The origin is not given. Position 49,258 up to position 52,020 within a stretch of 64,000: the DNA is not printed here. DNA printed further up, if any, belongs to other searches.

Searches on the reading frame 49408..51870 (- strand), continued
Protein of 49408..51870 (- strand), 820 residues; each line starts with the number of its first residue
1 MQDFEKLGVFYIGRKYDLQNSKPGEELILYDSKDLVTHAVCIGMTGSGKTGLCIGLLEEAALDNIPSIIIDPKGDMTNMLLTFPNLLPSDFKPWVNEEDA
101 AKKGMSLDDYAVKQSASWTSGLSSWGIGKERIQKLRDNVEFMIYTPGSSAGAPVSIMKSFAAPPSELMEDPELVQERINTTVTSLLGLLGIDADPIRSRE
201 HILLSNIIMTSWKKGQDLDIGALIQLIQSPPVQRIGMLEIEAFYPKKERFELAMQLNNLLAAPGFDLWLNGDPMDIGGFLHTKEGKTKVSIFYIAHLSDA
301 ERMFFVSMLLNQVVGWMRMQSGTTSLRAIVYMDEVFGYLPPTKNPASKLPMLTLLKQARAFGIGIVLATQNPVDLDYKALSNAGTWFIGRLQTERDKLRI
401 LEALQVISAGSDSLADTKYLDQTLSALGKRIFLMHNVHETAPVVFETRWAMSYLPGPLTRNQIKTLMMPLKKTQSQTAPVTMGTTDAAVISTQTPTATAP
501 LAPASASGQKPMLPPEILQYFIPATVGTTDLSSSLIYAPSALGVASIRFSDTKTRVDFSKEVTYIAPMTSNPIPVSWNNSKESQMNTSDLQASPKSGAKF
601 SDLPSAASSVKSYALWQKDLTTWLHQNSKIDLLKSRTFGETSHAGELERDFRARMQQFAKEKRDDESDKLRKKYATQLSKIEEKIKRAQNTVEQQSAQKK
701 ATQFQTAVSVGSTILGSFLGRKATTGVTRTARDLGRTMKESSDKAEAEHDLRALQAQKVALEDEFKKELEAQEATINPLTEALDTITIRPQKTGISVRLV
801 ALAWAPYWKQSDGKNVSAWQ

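Call 17: find_encoding_contigs(protein=P0005, flank=10000, max_places=3)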
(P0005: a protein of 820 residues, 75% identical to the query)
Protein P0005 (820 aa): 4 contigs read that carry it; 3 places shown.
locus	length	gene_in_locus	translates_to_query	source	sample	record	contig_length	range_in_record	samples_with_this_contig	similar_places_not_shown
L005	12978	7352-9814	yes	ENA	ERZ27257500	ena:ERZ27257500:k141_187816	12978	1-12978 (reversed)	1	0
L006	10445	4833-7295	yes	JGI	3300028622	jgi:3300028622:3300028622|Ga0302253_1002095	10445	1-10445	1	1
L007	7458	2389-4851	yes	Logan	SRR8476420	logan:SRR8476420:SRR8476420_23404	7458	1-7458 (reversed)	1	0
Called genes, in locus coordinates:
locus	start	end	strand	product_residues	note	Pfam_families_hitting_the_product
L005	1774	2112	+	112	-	-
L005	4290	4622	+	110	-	PF00254:FKBP_C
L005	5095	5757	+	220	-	PF16316:DUF4956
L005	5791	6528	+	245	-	PF00932:LTD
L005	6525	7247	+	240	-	PF09359:VTC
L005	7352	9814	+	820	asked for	-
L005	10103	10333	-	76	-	-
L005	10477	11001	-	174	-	-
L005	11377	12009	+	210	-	PF03703:bPH_2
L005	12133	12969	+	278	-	PF00696:AA_kinase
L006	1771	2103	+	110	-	PF00254:FKBP_C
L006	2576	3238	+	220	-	PF16316:DUF4956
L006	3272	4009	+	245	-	PF00932:LTD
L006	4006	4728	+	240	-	PF09359:VTC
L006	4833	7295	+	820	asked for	-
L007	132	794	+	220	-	PF16316:DUF4956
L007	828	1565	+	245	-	PF00932:LTD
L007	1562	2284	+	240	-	PF09359:VTC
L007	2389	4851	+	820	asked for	-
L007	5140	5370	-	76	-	-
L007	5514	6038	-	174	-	-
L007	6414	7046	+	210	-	PF03703:bPH_2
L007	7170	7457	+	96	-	?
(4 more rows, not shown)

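Call 22: find_related_loci(query=window:49408-51870:-, collection=genome_contigs, flank=10000)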
Query window:49408-51870:- (820 aa) in genome_contigs; peptide patterns used: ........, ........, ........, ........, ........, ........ (x = any residue, [..] = any of these).
599 stretches matched a pattern (row limit reached: there are more); 568 encode a relative of the query (tblastn E <= 1e-3); the best 80 are kept; 80 distinct loci.
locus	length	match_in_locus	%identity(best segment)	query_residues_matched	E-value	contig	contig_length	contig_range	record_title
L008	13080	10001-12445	75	1-819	0e+0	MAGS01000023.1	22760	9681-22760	MAG: Candidatus Methanomethylicus mesodigestus isolate V1 V1_s23, whole genome shotgun sequence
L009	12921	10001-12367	56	4-806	0e+0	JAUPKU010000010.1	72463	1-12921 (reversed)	MAG: Thermoproteota archaeon isolate erpe_2018_pw_0hr_WHONDRS-PP48-000085_B_bin.57 scaffold_57406, whole genome shotgun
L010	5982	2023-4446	54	3-820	0e+0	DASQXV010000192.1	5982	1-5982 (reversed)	MAG TPA_asm: Thermoplasmata archaeon isolate SMAG_U11048 k141_296402, whole genome shotgun sequence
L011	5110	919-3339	55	1-806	0e+0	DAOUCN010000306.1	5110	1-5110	MAG TPA_asm: Chloroflexota bacterium isolate H81_825 609579, whole genome shotgun sequence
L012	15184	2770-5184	54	1-817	0e+0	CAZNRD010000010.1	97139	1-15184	MAG TPA_asm: uncultured Anaerolineaceae bacterium isolate binchicken_co209_24 genome assembly, contig: NODE_102_length_9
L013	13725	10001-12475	54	1-820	0e+0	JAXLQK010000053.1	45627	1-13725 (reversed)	MAG: Terriglobia bacterium isolate STL-ACI1 C4.172.fa-53, whole genome shotgun sequence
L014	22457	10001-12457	54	3-819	0e+0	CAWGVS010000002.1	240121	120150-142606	MAG: uncultured Candidatus Rokubacteria bacterium isolate MFD02242.bin.2.73 genome assembly, contig: contig_11888, whole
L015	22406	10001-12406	53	1-820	0e+0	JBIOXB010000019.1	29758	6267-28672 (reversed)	MAG: bacterium isolate MAG067 k127_137484, whole genome shotgun sequence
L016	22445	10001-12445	52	1-819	0e+0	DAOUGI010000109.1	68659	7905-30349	MAG TPA_asm: Anaerolineae bacterium isolate R44_137 k83_6779346, whole genome shotgun sequence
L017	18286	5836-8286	53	3-819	0e+0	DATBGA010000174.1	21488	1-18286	MAG TPA_asm: Candidatus Methylomirabilota bacterium isolate SMAG_U3825 k141_6179789, whole genome shotgun sequence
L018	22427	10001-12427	48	4-820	0e+0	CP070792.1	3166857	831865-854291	MAG: Gemmatimonadota bacterium isolate bin1440 chromosome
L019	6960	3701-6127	49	4-818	0e+0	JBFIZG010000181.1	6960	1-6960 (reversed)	MAG: Gemmatimonadales bacterium isolate Mix_sand14.2021.12.G.67 k141_72596_length_6960_cov_10.0000, whole genome shotgun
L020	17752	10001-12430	51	1-813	0e+0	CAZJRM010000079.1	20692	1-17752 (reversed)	MAG TPA_asm: uncultured Vicinamibacterales bacterium isolate binchicken_co66_63 genome assembly, contig: NODE_4142_lengt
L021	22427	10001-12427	50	2-820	0e+0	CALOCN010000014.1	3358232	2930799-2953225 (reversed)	MAG: Candidatus Eiseniibacteriota bacterium isolate LOGT_bin.0075 genome assembly, contig: contig_7216, whole genome sho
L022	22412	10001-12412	49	4-820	0e+0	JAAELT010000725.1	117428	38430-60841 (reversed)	MAG: bacterium isolate Bpl_12 BplG_CONTIG6825703, whole genome shotgun sequence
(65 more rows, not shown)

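Call 45: search_protein_families(library=ncbifam, proteins=[window:49408-51870:-], max_evalue=0.01)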
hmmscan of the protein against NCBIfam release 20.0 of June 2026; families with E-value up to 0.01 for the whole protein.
window:49408-51870:- (820 aa): 7 families
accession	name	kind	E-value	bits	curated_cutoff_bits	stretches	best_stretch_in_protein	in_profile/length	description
NF053655.1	CedD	equivalog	3e-07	29.5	600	1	31-83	216-268/527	DNA-translocating ATPase CedD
NF041017.1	DNA_import_CedB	equivalog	6.8e-07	28.3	700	0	37-80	276-320/590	DNA import protein CedB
NF033849.1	ser_rich_anae_1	subfamily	3.7e-06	24.6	650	1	353-404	1052-1103/1163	serine-rich protein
TIGR03743.1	SXT_TraD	subfamily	7.4e-05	21.4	366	1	24-76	163-215/636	conjugative transfer system coupling protein TraD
NF042943.1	HerA_antiphage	equivalog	7.5e-05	21.5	800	1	347-403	458-514/566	anti-phage-associated helicase HerA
NF040937.1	HerA_Thermprot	equivalog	0.001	17.6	800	1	319-407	342-430/487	DNA double-strand break repair helicase HerA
NF040819.1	helicase_HerA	equivalog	0.0092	14.5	970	0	351-409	427-485/561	DNA double-strand break repair helicase HerA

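Call 46: search_protein_families(library=padloc, proteins=[window:49408-51870:-], max_evalue=0.01)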
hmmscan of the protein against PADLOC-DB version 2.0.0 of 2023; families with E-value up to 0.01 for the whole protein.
window:49408-51870:- (820 aa): 8 families
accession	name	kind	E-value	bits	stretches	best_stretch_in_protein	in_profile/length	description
PDLC04140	mad8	-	2.2e-12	45.2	2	311-404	173-266/314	mads_8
PDLC04105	HerA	-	9e-11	39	2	289-404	381-501/576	-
PDLC01055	HerA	-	3.3e-09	34.1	1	306-407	400-494/532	Type III coevolved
PDLC04103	HerA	-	2.5e-08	30.7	1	355-409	473-527/579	-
PDLC04100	HerA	-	3.7e-06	23.9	1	349-403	466-520/580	-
PDLC02185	HerA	-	5.2e-06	23.5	1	284-404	403-527/585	-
PDLC04097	HerA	-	0.0027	14.4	1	355-404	509-558/618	-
PDLC04098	HerA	-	0.0049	13.5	0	357-397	565-605/686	-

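Call 47: search_protein_families(library=phrogs, proteins=[window:49408-51870:-], max_evalue=0.01)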
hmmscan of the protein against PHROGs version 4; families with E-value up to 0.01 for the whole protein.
window:49408-51870:- (820 aa): 3 families
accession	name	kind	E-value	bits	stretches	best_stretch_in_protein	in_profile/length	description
phrog_7035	-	unknown function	1.4e-16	61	2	285-405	446-572/969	-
phrog_2666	-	head and packaging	4.2e-11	43.2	1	328-404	423-497/555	terminase large subunit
phrog_1535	-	tail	0.0077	15.4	1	609-787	49-154/1152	tail length tape measure protein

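Call 48: search_solved_structures(query=window:49408-51870:-, max_evalue=0.01)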
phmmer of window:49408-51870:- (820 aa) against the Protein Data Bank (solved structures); distinct sequences matched with E-value up to 0.01: 6.
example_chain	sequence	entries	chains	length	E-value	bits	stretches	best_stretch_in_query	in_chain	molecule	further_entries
8wiv_A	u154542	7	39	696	3.6e-06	28.7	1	274-405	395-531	Helicase HerA central domain-containing protein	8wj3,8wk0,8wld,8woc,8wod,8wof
4d2i_A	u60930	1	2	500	0.0021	19.6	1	288-408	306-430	HERA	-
7f6d_B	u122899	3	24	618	0.0033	18.9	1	291-398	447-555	HerA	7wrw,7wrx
8j4u_M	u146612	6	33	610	0.0039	18.6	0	284-403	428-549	Nucleoside triphosphate hydrolase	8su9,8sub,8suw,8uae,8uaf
6sz9_A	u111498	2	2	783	0.0052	18.3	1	20-77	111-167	IcmO (DotL)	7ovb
9x1l_A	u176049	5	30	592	0.0093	17.4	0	330-409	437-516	DNA helicase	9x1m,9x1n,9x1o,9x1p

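Call 93: predict_structure(alignment_id=A8)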
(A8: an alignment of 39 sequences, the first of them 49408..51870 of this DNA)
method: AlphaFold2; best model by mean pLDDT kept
length: 820 residues; sequences in the alignment: 39
mean_pLDDT: 71.2   pTM: 0.48
mean pLDDT of the five models: 71.2, 69.2, 68.8, 65.0, 63.4
residues with pLDDT >= 90: 61; 70-90: 475; 50-70: 169; < 50: 115
segments of 3 or more residues with pLDDT < 50: 1-8, 37-39, 42-45, 322-324, 339-346, 449-508, 707-735
pLDDT, mean of each block of 10 residues (from residue 1): 41 75 72 51 53 69 78 71 69 69 81 77 64 76 79 67 75 79 82 80 91 83 89 86 90 87 73 77 84 79 79 75 62 60 47 69 70 56 64 69 64 63 72 69 65 38 32 28 24 29 37 82 77 85 91 83 88 79 81 81 83 89 89 83 82 82 81 84 83 74 53 42 39 50 76 86 84 68 85 88 89 79
secondary structure, 60 per line:
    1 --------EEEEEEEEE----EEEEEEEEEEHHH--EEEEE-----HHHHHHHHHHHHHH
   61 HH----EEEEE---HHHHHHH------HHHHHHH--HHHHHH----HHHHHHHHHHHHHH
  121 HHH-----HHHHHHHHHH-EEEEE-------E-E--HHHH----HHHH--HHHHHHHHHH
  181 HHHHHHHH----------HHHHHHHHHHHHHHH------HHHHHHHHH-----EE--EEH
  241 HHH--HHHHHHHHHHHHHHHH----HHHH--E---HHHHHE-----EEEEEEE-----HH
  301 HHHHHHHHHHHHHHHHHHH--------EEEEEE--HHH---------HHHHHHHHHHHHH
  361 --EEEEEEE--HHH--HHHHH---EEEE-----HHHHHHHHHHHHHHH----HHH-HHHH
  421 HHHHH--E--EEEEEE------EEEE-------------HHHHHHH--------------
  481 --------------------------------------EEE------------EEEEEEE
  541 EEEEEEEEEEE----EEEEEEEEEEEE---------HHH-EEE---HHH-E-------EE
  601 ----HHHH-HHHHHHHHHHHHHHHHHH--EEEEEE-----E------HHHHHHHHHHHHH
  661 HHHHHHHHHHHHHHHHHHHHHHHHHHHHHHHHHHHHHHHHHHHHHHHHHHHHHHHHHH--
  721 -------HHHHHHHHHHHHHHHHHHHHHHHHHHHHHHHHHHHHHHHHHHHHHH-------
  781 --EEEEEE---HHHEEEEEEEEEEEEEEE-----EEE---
elements in order (helices of 4 or more, strands of 3 or more residues): E9-17 E22-31 E37-41 H47-62 E67-71 H75-81 H88-94 H97-102 H107-123 H129-138 E140-144 H157-160 H165-168 H171-188 H199-213 H220-228 H240-243 H246-261 H266-269 H276-280 E287-293 H299-319 E328-333 H348-360 E363-369 H377-381 E385-388 H394-408 H417-425 E431-436 E443-446 H460-466 E519-521 E534-551 E556-567 E581-583 H605-608 H610-627 E630-635 H648-718 H728-773 E783-788 E795-809 E815-817

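Call 95: fold_search(model_id=the predicted structure, library=pdb)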
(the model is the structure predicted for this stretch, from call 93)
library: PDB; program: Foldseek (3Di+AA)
matches with E <= 10: 551; with E <= 0.001: 111
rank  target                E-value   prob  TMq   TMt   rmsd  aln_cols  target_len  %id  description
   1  9x1m_A                4.9e-09  1.00  0.29  0.40  13.3       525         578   16  The cryo-EM structure of HerA-NurA complex with AMPPNP and dsDNA from Thermococcus kodakarensis (released 2026-02-04)
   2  4d2i_A                1.0e-08  1.00  0.31  0.53   8.0       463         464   15  Crystal structure of the HerA hexameric DNA translocase from Sulfolobus solfataricus bound to AMP-PNP (released 2014-12-03)
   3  4d2i_B                2.3e-08  1.00  0.30  0.51   7.0       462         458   15  Crystal structure of the HerA hexameric DNA translocase from Sulfolobus solfataricus bound to AMP-PNP (released 2014-12-03)
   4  8uae_R                3.6e-08  1.00  0.32  0.47  10.2       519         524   14  E. coli Sir2_HerA complex (12:6) with ATPgamaS (released 2023-12-27)
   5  8wld_A                7.2e-08  1.00  0.31  0.49   8.1       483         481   16  Cryo-EM structure of SIR2/HerA antiphage complex (released 2024-09-11)
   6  9x1l_A                7.6e-08  1.00  0.28  0.37  13.4       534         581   14  The cryo-EM structure of HerA-NurA complex with AMPPNP from Thermococcus kodakarensis (released 2026-02-04)
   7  8wj3_N                8.8e-08  1.00  0.29  0.41  12.6       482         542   16  Cryo-EM structure of a bacterial protein (released 2024-09-11)
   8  8wfd_C                1.7e-07  1.00  0.28  0.39  10.5       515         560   14  The cryo-EM structure of TdpAB in complex with AMPPNP and DNA (released 2025-01-22)
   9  8j4u_R                1.8e-07  1.00  0.31  0.46  10.2       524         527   14  Structure of HerA-Sir2 complex from Escherichia coli Nezha system (released 2024-01-03)
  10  8wfd_D                2.1e-07  1.00  0.29  0.39  11.0       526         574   14  The cryo-EM structure of TdpAB in complex with AMPPNP and DNA (released 2025-01-22)
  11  7wrw_A                2.2e-07  1.00  0.31  0.41  10.0       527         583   14  Structure of Deinococcus radiodurans HerA (released 2023-02-01)
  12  8zis_B                2.7e-07  1.00  0.28  0.38  17.0       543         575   13  HerA Hexamer (released 2025-03-12)
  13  8ziq_O                3.1e-07  1.00  0.33  0.45  13.5       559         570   12  HerA-DUF4297 complex with DNA (released 2025-03-12)
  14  8zir_Q                3.5e-07  1.00  0.31  0.44  13.0       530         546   13  DUF4297-HerA complex (released 2025-03-12)
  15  8zir_M                3.5e-07  1.00  0.30  0.43  14.2       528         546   13  DUF4297-HerA complex (released 2025-03-12)
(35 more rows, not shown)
